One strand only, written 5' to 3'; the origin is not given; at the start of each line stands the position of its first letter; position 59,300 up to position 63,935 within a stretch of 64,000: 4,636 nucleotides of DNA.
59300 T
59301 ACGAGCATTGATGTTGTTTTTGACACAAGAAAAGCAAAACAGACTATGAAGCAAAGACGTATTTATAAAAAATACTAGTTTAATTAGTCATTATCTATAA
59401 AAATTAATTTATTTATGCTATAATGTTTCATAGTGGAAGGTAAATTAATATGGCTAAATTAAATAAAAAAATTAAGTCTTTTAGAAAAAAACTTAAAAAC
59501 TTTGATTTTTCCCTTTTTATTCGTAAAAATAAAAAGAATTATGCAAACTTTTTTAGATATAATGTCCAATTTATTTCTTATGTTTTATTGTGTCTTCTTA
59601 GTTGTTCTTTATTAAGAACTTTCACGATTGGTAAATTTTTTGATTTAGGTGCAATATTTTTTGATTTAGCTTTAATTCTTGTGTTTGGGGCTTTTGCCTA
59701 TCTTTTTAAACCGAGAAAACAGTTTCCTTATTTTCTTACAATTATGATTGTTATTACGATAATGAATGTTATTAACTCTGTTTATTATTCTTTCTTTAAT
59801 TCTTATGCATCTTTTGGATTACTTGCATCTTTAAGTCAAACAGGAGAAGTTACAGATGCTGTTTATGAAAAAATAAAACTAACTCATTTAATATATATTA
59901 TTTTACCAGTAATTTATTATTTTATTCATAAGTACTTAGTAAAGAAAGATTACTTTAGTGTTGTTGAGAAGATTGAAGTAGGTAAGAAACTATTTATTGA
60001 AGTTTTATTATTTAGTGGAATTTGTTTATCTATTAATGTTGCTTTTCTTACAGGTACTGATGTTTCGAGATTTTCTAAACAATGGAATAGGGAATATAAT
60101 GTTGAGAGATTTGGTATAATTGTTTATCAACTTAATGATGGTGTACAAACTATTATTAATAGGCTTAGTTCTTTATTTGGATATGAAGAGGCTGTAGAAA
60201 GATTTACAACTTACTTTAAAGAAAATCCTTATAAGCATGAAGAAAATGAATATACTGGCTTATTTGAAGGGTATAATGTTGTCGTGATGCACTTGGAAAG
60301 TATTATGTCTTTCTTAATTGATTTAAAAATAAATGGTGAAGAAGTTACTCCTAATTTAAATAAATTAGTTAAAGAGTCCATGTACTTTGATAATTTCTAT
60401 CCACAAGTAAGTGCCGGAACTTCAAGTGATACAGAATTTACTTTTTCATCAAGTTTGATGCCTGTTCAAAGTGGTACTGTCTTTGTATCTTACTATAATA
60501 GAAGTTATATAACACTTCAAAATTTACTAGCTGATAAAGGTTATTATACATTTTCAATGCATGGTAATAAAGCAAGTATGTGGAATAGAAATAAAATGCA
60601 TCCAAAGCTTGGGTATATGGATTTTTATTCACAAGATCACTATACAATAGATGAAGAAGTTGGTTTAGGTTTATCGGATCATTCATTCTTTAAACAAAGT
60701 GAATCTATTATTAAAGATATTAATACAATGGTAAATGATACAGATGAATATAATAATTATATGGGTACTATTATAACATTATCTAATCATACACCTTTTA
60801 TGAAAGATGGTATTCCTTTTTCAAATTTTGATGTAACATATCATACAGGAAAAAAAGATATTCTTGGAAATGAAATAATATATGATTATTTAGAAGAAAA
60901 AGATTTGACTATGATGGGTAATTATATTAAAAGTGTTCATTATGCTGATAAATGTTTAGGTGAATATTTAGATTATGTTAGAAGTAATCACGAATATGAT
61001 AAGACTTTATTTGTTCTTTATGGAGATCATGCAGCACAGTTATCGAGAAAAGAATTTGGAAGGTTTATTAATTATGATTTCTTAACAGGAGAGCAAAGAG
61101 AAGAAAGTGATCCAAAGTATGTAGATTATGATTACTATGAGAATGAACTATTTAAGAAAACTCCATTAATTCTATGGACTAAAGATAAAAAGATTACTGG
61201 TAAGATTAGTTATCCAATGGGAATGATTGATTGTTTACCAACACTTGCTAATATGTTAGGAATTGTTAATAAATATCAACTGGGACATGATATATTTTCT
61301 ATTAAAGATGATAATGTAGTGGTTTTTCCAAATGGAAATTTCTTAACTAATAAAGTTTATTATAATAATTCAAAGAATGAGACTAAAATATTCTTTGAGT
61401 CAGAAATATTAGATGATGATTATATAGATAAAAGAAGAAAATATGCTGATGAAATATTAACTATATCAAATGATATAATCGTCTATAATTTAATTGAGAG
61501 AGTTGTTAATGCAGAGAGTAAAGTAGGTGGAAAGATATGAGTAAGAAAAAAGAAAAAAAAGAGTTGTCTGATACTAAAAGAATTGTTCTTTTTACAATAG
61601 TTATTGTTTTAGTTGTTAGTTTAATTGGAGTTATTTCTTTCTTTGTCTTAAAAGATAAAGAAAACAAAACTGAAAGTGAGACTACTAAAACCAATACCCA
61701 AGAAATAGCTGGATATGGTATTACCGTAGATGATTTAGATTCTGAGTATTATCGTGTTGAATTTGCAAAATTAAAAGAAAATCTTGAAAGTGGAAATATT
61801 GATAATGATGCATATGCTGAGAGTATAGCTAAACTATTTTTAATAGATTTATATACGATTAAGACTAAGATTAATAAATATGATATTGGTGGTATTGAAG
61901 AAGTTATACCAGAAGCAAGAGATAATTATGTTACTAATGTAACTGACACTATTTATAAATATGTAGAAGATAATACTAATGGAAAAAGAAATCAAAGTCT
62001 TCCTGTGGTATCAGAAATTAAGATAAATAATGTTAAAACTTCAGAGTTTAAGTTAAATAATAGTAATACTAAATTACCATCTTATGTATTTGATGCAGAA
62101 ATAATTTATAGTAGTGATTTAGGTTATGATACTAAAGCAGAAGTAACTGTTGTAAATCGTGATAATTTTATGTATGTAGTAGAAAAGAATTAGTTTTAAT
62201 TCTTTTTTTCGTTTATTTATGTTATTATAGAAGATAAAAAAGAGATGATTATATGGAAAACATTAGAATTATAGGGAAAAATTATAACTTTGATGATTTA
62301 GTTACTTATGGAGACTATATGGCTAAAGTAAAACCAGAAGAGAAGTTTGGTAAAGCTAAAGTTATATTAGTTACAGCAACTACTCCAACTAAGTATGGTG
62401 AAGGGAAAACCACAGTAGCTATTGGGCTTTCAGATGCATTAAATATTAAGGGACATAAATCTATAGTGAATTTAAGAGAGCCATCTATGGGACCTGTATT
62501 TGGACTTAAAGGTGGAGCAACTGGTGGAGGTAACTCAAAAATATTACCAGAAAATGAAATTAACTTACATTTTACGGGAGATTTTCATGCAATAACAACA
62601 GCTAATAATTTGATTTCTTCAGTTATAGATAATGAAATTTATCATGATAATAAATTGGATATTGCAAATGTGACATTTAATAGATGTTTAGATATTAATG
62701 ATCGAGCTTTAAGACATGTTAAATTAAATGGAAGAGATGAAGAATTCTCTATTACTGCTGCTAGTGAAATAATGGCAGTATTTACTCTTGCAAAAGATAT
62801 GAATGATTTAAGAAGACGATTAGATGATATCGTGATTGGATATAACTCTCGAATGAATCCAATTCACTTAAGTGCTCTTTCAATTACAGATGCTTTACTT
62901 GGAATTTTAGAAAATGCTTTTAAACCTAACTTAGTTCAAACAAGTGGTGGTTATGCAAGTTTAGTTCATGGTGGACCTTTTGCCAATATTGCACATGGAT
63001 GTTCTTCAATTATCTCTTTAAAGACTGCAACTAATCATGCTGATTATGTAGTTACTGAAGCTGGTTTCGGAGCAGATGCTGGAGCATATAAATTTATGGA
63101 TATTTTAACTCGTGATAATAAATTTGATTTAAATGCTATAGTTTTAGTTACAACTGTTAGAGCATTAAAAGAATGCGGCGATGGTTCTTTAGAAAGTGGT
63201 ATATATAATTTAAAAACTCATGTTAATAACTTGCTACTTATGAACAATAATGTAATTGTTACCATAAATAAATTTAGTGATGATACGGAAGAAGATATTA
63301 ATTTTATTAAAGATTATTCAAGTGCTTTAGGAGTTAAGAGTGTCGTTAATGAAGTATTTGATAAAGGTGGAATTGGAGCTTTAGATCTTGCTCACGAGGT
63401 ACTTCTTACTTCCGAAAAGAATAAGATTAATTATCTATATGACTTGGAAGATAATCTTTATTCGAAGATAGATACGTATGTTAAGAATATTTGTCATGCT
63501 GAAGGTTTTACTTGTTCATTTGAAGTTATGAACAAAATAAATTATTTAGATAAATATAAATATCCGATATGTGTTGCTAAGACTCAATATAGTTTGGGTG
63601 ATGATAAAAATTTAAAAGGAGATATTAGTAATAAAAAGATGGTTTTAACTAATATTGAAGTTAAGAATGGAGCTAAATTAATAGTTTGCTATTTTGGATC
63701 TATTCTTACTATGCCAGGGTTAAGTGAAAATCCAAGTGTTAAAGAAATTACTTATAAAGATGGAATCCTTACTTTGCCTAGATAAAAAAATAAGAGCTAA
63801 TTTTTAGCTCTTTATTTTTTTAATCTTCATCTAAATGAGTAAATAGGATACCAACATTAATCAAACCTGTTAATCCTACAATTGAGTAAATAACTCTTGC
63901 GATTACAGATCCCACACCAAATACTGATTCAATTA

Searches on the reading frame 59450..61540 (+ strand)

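Call 87: search_protein_families(library=pfam, proteins=[window:59450-61540:+], max_evalue=0.0001)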
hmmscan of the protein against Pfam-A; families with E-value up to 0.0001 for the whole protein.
window:59450-61540:+ (696 aa): 1 family
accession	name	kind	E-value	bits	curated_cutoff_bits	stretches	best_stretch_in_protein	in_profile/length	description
PF00884.28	Sulfatase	-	3.1e-28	99.4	25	1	276-605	2-301/301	Sulfatase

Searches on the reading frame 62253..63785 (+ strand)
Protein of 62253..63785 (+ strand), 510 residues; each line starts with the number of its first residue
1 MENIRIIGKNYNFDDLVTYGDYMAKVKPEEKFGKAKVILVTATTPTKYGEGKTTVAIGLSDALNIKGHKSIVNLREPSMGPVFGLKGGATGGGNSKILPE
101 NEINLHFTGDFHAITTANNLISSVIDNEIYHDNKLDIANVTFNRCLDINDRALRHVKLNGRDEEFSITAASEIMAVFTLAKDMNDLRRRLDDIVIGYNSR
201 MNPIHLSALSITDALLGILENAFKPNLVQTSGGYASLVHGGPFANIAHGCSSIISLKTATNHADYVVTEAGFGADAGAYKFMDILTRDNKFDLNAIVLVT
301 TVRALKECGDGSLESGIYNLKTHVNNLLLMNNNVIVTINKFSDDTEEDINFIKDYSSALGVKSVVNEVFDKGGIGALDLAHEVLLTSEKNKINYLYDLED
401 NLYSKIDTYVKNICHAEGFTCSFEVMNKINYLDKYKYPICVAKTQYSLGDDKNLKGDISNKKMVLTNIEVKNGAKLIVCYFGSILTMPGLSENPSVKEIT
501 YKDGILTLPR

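Call 87: search_protein_families(library=pfam, proteins=[window:62253-63785:+], max_evalue=0.0001)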
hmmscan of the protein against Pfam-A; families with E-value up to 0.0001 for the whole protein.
window:62253-63785:+ (510 aa): 1 family
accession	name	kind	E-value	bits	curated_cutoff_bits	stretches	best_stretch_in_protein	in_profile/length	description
PF01268.25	FTHFS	-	3.5e-170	567.3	27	1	13-502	26-547/556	Formate--tetrahydrofolate ligase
